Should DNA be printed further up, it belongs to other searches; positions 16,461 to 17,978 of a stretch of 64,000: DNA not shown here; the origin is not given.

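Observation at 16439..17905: DNA methyltransferase-HNH fusion gene carried on a transposase-less TIR element with a preserved empty site in the same window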

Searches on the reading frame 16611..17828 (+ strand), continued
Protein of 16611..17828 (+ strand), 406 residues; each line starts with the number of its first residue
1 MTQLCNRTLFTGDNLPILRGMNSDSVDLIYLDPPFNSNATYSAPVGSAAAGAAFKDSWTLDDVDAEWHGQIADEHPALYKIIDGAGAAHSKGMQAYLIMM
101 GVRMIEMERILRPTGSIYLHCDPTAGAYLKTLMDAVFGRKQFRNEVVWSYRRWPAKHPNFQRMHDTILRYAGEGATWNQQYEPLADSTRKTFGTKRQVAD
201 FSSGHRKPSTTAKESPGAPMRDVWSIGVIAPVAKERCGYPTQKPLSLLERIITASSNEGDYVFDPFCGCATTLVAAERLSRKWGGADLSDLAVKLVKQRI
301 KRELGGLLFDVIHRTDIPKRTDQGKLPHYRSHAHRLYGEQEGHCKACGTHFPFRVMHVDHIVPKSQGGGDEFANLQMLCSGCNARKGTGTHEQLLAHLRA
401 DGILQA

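Call 28: find_related_loci(query=A1, collection=genome_contigs, flank=3000)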
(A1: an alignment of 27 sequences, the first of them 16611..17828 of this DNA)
Query A1 (406 aa) in genome_contigs; peptide patterns used: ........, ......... (x = any residue, [..] = any of these).
600 stretches matched a pattern (row limit reached: there are more); 597 encode a relative of the query (tblastn E <= 1e-3); the best 80 are kept; 80 distinct loci.
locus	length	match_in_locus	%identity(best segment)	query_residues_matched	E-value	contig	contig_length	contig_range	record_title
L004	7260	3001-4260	58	3-403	2e-163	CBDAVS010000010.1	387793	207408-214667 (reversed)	MAG: uncultured Rhodobacter sp. isolate 0387c818-dba8-4a11-a5d3-952c4dc739e2 genome assembly, contig: contig_10, whole g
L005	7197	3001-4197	57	3-399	3e-153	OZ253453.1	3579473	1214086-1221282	MAG: Dehalococcoidia bacterium isolate 43ccb18f-af08-49d2-9d38-583f6829fde5 genome assembly, chromosome: 1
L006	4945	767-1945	57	6-398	2e-151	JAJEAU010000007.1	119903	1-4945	MAG: Dehalococcoidia bacterium isolate jk18x7bins.79 k141_726551, whole genome shotgun sequence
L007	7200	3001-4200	56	6-402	3e-148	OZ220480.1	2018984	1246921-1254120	MAG: uncultured candidatus Porisulfidus sp. isolate 164bb96d-58d1-42e1-9c94-80d65ec326bd genome assembly, chromosome: 1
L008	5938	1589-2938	51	6-404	1e-143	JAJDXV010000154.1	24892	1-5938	MAG: Candidatus Poribacteria bacterium isolate jk18x27bins.53 k141_214441, whole genome shotgun sequence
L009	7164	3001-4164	57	8-390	4e-141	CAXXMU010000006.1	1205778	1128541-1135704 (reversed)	MAG: Alphaproteobacteria bacterium isolate 52200dbb-96b0-4271-9d33-ac17574469e2 genome assembly, contig: contig_6, whole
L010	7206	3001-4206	53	3-405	9e-139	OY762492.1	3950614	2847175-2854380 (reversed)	MAG: Candidatus Poribacteria bacterium isolate 99769213-57d3-4dda-a27c-563ac69bc0fb genome assembly, chromosome: 1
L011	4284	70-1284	52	2-405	5e-138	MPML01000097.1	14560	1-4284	MAG: Caldilineaceae bacterium bin5 NODE_5000_length_14560_cov_15.6439_ID_9999, whole genome shotgun sequence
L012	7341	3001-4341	51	3-398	7e-136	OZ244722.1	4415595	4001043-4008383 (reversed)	MAG: Dehalococcoidia bacterium isolate b077b08e-e145-448e-a96a-cce4e44968b6 genome assembly, chromosome: 1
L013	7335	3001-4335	52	6-405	1e-135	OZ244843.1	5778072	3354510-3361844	MAG: Caldilineaceae bacterium isolate 612c1115-7bee-47f5-8639-a20ad7d78505 genome assembly, chromosome: 1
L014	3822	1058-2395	51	6-398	2e-139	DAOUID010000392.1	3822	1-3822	MAG TPA_asm: Dehalococcoidia bacterium isolate S21_135 k103_149833, whole genome shotgun sequence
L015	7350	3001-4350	48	6-404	1e-134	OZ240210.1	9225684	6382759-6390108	MAG: Candidatus Marinacidobacterales bacterium isolate 0d31ad60-220b-4e30-b965-f5e03541a285 genome assembly, chromosome:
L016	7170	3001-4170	52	3-399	6e-134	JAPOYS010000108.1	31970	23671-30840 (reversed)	MAG: Chloroflexota bacterium isolate COS4_bin_41 NODE_1311_length_31970_cov_14.8969, whole genome shotgun sequence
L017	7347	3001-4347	49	3-402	7e-132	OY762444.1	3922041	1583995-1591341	MAG: Dehalococcoidia bacterium isolate 1bd329a7-1418-4194-a07e-3fe2e7ca1f7c genome assembly, chromosome: 1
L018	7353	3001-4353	50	6-398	6e-131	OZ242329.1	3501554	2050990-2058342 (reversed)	MAG: Chloroflexota bacterium isolate 2b2caabe-c752-47ff-af95-c7664a5aabd3 genome assembly, chromosome: 1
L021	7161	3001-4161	52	7-383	1e-125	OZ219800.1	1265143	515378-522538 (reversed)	MAG: Rhodothermales bacterium isolate da3e7c24-c5f3-4507-9669-19e8aa5a93cb genome assembly, chromosome: 2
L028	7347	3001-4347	45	6-404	8e-120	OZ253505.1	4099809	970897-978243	MAG: Hyphomonadaceae bacterium isolate 9fc9344b-af3e-46b5-b6b8-baadfcad2eed genome assembly, chromosome: 1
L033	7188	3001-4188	52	6-395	3e-116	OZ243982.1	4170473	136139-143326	MAG: Thermoanaerobaculia bacterium isolate 8c3e8a6b-c03f-4b87-9f33-7e3e6cbd280f genome assembly, chromosome: 1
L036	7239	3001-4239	46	8-398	1e-115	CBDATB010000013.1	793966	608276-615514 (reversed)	MAG: Flammeovirgaceae bacterium isolate 8627b255-c6ab-4fc8-b49c-5698da743035 genome assembly, contig: contig_13, whole g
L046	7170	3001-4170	56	6-403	3e-146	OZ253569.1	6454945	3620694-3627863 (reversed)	MAG: Halioglobus sp. isolate bb56aa51-f25a-4d13-a50e-7265ea3c6a54 genome assembly, chromosome: 1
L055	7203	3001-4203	51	6-404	6e-126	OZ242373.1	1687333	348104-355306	MAG: Alphaproteobacteria bacterium isolate dfc899fd-99f1-4d6b-8c29-14d7545181b9 genome assembly, chromosome: 1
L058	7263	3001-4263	42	6-388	1e-93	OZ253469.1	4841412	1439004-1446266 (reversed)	MAG: Candidatus Azotimanducaceae bacterium isolate 0d336ec1-7821-4be5-a928-cec4cb1b8f81 genome assembly, chromosome: 1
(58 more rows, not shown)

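Call 32: find_related_loci(query=window:16611-17828:+, collection=metagenome_contigs, flank=3000)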
Query window:16611-17828:+ (406 aa) in metagenome_contigs; peptide patterns used: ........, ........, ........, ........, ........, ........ (x = any residue, [..] = any of these).
149 stretches matched a pattern; 7 encode a relative of the query (tblastn E <= 1e-3); 7 distinct loci.
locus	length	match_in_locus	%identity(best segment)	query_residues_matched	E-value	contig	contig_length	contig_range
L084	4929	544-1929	62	8-396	6e-67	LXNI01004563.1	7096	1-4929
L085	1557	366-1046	28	93-308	9e-17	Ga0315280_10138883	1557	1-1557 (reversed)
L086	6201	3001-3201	43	239-305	6e-15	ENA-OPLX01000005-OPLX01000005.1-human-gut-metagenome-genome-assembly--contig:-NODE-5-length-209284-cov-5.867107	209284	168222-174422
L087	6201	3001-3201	43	239-305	6e-15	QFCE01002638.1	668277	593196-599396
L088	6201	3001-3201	43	239-305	6e-15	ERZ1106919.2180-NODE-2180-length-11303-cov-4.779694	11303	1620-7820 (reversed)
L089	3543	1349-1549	43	239-305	5e-15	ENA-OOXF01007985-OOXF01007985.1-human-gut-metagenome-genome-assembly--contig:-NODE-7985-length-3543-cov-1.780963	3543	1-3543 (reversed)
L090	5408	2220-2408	30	336-398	5e-6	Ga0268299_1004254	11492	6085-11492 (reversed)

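Call 33: find_encoding_contigs(protein=P0006, flank=10000, max_places=6)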
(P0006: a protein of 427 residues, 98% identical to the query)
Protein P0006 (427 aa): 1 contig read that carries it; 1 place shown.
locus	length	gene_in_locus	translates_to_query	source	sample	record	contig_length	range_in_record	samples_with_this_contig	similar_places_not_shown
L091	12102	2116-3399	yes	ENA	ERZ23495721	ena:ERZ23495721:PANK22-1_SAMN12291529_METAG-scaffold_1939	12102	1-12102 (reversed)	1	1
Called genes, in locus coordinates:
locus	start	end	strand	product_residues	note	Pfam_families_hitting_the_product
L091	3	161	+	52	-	?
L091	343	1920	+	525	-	PF13401:AAA_22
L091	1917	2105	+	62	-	-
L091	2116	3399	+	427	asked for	PF01555:N6_N4_Mtase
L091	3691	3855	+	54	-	-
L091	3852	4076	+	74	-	-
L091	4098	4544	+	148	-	-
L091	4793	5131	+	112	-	-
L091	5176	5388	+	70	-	-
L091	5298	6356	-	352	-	-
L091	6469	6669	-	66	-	-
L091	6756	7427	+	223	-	PF13391:HNH_2 (faint)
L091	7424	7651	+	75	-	PF20293:MC6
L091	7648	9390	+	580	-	PF13476:AAA_23 (weak), PF10088:DUF2326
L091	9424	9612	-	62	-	-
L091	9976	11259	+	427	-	PF01555:N6_N4_Mtase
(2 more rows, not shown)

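Call 34: find_encoding_contigs(protein=P0007, flank=10000, max_places=6)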
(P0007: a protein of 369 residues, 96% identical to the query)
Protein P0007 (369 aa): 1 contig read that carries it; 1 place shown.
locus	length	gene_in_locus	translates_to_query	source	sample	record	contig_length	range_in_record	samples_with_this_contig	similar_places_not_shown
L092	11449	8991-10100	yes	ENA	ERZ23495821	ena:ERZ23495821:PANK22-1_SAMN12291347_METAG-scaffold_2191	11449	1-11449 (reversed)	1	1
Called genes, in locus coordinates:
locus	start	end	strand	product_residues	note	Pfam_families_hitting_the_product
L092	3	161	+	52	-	?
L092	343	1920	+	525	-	PF13401:AAA_22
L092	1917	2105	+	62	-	-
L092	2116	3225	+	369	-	PF01555:N6_N4_Mtase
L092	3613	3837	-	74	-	-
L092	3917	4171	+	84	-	-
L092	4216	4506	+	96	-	-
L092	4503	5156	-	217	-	-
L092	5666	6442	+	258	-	PF13391:HNH_2 (weak)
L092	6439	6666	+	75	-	PF20293:MC6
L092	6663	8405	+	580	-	PF10088:DUF2326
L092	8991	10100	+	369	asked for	PF01555:N6_N4_Mtase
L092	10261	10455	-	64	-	-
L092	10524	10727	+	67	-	-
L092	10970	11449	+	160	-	?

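Call 35: find_encoding_contigs(protein=P0035, flank=10000, max_places=6)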
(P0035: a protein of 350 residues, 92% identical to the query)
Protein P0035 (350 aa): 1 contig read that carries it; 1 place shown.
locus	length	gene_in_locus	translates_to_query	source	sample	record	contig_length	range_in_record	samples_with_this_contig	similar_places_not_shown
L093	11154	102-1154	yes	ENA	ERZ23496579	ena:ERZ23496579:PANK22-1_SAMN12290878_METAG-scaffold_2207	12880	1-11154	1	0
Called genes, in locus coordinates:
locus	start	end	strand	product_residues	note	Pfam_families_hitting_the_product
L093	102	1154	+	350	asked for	PF01555:N6_N4_Mtase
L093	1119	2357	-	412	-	-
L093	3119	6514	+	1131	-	PF00069:Pkinase, PF07714:PK_Tyr_Ser-Thr, PF01636:APH (faint), PF03109:ABC1, PF08238:Sel1 (weak)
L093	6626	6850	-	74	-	-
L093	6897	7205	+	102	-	PF01381:HTH_3, PF13560:HTH_31 (faint)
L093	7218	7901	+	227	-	-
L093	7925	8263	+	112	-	-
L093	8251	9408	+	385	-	-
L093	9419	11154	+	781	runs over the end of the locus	PF14457:Prok-E2_A, PF14464:Prok-JAB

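Call 45: find_encoding_contigs(protein=P0004, flank=5000, max_places=4)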
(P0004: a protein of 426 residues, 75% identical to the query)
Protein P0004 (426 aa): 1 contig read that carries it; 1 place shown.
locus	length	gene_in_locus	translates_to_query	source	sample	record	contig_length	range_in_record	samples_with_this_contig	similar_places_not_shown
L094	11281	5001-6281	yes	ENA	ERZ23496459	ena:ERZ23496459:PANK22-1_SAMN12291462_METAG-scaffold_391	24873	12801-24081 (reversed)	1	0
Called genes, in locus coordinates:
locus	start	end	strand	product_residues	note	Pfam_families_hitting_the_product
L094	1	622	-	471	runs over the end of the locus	?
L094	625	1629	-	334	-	-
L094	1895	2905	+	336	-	PF27258:NspV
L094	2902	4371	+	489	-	-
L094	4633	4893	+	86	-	-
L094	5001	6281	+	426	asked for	PF01555:N6_N4_Mtase, PF01844:HNH, PF14279:HNH_5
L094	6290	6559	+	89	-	-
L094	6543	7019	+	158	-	PF10805:DUF2730 (faint)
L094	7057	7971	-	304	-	-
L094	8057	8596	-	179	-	-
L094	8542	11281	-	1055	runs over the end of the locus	PF02384:N6_Mtase, PF20473:MmeI_Mtase, PF07669:Eco57I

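Call 46: find_encoding_contigs(protein=P0005, flank=5000, max_places=4)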
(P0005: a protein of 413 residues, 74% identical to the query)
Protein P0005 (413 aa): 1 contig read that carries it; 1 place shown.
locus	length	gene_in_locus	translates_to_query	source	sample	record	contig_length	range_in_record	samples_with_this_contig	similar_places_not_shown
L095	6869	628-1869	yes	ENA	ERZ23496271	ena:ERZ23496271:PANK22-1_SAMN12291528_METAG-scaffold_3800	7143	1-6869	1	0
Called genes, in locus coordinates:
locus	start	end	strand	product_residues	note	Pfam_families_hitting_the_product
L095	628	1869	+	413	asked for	PF01555:N6_N4_Mtase, PF01844:HNH, PF14279:HNH_5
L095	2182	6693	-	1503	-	-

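Call 47: find_encoding_contigs(protein=P0008, flank=5000, max_places=4)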
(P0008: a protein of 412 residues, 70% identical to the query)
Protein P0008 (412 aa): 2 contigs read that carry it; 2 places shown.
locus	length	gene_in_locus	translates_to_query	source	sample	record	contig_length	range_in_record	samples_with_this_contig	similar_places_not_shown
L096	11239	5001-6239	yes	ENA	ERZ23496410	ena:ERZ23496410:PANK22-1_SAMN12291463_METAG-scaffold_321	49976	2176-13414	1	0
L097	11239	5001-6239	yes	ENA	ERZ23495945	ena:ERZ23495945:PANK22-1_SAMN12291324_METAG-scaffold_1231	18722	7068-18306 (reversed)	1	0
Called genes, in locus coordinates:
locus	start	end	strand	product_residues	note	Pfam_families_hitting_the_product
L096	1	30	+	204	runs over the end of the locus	PF03781:FGE-sulfatase (weak)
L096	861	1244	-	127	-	PF08818:DUF1801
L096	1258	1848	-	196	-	-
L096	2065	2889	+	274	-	PF02567:PhzC-PhzF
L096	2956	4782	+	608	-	PF16586:DUF5060, PF13204:Apiosidase (weak)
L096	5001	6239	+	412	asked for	PF01555:N6_N4_Mtase, PF01844:HNH, PF14279:HNH_5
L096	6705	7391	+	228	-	-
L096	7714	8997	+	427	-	PF00675:Peptidase_M16, PF05193:Peptidase_M16_C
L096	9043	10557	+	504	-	PF00884:Sulfatase, PF01663:Phosphodiest (faint), PF16347:SGSH_C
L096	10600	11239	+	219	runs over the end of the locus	-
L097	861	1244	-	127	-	PF08818:DUF1801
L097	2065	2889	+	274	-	PF02567:PhzC-PhzF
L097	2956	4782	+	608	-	PF16586:DUF5060, PF13204:Apiosidase (weak)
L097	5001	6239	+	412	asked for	PF01555:N6_N4_Mtase, PF01844:HNH, PF14279:HNH_5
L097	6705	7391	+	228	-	-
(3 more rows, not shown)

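Call 54: search_solved_structures(query=window:16611-17828:+, max_evalue=0.001)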
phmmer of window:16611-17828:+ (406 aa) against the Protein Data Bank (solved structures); distinct sequences matched with E-value up to 0.001: 23.
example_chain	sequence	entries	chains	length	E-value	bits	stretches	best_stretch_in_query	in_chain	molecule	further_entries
9c3u_A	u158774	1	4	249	5.8e-15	58.2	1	111-300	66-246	Methyltransferase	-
8urk_A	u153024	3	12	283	7.8e-15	57.7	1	111-300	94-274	Methyltransferase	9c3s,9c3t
2zie_A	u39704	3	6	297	1.4e-12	50.3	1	167-320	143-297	Putative modification methylase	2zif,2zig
1nw8_A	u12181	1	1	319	1.9e-11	46.6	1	104-277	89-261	MODIFICATION METHYLASE RSRI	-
1eg2_A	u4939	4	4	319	1.9e-11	46.6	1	104-277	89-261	MODIFICATION METHYLASE RSRI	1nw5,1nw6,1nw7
6pbd_A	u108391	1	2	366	2.5e-11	46.2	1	236-300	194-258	Modification methylase CcrMI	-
8s9m_A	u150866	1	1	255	9e-10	41.1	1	234-301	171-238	DNA cytosine-N4 methyltransferase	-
8s9n_A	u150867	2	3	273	1.1e-09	40.8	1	234-301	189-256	DNA cytosine-N4 methyltransferase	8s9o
5hek_A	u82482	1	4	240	1.5e-08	37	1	234-300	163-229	Adenine specific DNA methyltransferase (DpnA)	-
5hfj_A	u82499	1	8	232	1.8e-08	36.8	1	234-299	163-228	Adenine specific DNA methyltransferase (DpnA)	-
6k0w_B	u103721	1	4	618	6.7e-08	34.9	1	6-151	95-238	Adenine specific DNA methyltransferase (Mod)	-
1g60_A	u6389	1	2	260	7e-08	34.8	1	238-289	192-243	Adenine-specific Methyltransferase MboIIA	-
7dsu_A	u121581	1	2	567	1.2e-06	30.8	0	95-143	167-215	Mbo45V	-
8zq9_B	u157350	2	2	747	7.1e-06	28.2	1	309-387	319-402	a protein | HNH nuclease domain-containing protein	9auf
8w2z_A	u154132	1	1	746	7.1e-06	28.2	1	309-387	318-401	HNH nuclease domain-containing protein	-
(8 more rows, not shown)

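Call 55: search_protein_families(library=padloc, proteins=[window:16611-17828:+], max_evalue=0.001)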
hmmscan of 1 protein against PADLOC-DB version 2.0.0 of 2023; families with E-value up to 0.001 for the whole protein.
window:16611-17828:+ (406 aa): 69 families (the best 25 are shown)
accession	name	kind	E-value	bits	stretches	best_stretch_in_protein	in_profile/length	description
PDLC03339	MTase_II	-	9.9e-60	200.4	2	94-302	58-273/399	Type II methyltransferase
PDLC03300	MTase_II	-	3.1e-45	152.5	1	8-303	13-279/302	Type II methyltransferase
PDLC03354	MTase_II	-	5.5e-40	135.7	2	212-304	299-386/425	Type II methyltransferase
PDLC03299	MTase_II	-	9.6e-36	121.8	2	93-301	59-258/296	Type II methyltransferase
PDLC03633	MTase_III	-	2.7e-35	120.2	1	24-300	98-353/616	Type III methyltransferase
PDLC03371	MTase_II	-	1.9e-32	110.8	1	5-302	9-254/260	Type II methyltransferase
PDLC03636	MTase_III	-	1.9e-29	100.9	2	96-179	96-180/575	Type III methyltransferase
PDLC03644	MTase_III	-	5.3e-24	82.9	2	9-195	41-209/542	Type III methyltransferase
PDLC03238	MTase_II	-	3.7e-23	80.3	2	91-302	166-365/428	Type II methyltransferase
PDLC03265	MTase_II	-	8.3e-22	76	2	219-301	250-329/333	Type II methyltransferase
PDLC03635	MTase_III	-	1.5e-21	74.8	2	210-307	480-583/708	Type III methyltransferase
PDLC03320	MTase_II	-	4.6e-21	73.2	1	111-302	94-276/289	Type II methyltransferase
PDLC03638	MTase_III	-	3.2e-20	70.1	2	237-307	614-684/816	Type III methyltransferase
PDLC03216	MTase_II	-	4e-20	70.1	1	238-302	193-257/364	Type II methyltransferase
PDLC03353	MTase_II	-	3.9e-19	67.2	1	4-305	7-255/260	Type II methyltransferase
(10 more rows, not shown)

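Call 56: search_protein_families(library=phrogs, proteins=[window:16611-17828:+], max_evalue=0.00001)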
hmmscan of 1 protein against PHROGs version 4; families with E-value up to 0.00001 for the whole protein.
window:16611-17828:+ (406 aa): 24 families
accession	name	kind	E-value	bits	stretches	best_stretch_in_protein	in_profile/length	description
phrog_67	-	other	2.8e-46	159.9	1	8-317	125-361/743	DNA methyltransferase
phrog_498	-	other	8e-20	71.9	1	21-303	218-423/633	DNA methyltransferase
phrog_3008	-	other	2.6e-16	60.7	1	193-304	103-215/244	DNA methyltransferase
phrog_2118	-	DNA, RNA and nucleotide metabolism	6e-13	50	1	335-393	170-228/301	HNH endonuclease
phrog_6050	-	DNA, RNA and nucleotide metabolism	4.8e-12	46.4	1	312-391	282-362/402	HNH endonuclease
phrog_1035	-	DNA, RNA and nucleotide metabolism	5.5e-12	47.1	1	334-400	152-224/271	endonuclease VII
phrog_2214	-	DNA, RNA and nucleotide metabolism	1.9e-10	41.4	1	330-393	182-243/429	HNH endonuclease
phrog_18293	-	other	2.6e-10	41.3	1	234-303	41-110/119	methyltransferase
phrog_23085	-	unknown function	5.5e-10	40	1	224-299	29-104/138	-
phrog_6952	-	other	1.3e-09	39.2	1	194-290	72-165/181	DNA methyltransferase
phrog_16726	-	DNA, RNA and nucleotide metabolism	2.2e-09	38.5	1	335-394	87-148/308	HNH endonuclease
phrog_7785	-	DNA, RNA and nucleotide metabolism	2.2e-09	38.4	1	343-389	72-114/147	HNH endonuclease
phrog_589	-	DNA, RNA and nucleotide metabolism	3e-09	37.9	1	323-387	72-139/179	HNH endonuclease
phrog_14314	-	DNA, RNA and nucleotide metabolism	4.3e-09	38.1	1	343-388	18-63/252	HNH endonuclease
phrog_338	-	DNA, RNA and nucleotide metabolism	4.7e-09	37.1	1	330-392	194-265/340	HNH endonuclease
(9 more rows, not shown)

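Call 69: find_encoding_contigs(protein=P0009, flank=4000, max_places=4)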
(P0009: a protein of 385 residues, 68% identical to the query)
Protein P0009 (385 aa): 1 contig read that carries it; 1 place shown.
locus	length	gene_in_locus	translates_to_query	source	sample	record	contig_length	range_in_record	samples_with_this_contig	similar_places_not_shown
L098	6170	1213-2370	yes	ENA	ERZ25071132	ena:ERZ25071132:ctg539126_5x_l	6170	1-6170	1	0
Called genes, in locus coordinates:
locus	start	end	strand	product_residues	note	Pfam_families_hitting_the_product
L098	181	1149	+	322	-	PF12760:Zn_ribbon_IS1595 (weak), PF12762:DDE_Tnp_IS1595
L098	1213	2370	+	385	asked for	PF01555:N6_N4_Mtase, PF01844:HNH, PF14279:HNH_5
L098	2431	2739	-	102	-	PF25591:LRV_2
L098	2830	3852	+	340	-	PF00872:Transposase_mut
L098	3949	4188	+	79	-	-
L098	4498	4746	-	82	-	-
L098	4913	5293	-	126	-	-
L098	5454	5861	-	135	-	-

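Call 70: find_encoding_contigs(protein=P0010, flank=4000, max_places=4)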
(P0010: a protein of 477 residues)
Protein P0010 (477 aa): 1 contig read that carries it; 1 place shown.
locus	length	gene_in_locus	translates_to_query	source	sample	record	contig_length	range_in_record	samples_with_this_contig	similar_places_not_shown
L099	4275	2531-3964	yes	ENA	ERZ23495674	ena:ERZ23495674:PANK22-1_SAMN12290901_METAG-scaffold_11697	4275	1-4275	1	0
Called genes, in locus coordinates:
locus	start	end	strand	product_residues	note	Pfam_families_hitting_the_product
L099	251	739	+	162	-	-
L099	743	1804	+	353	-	-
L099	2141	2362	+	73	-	-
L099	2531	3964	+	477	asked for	PF01555:N6_N4_Mtase, PF01844:HNH, PF14279:HNH_5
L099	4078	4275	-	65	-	?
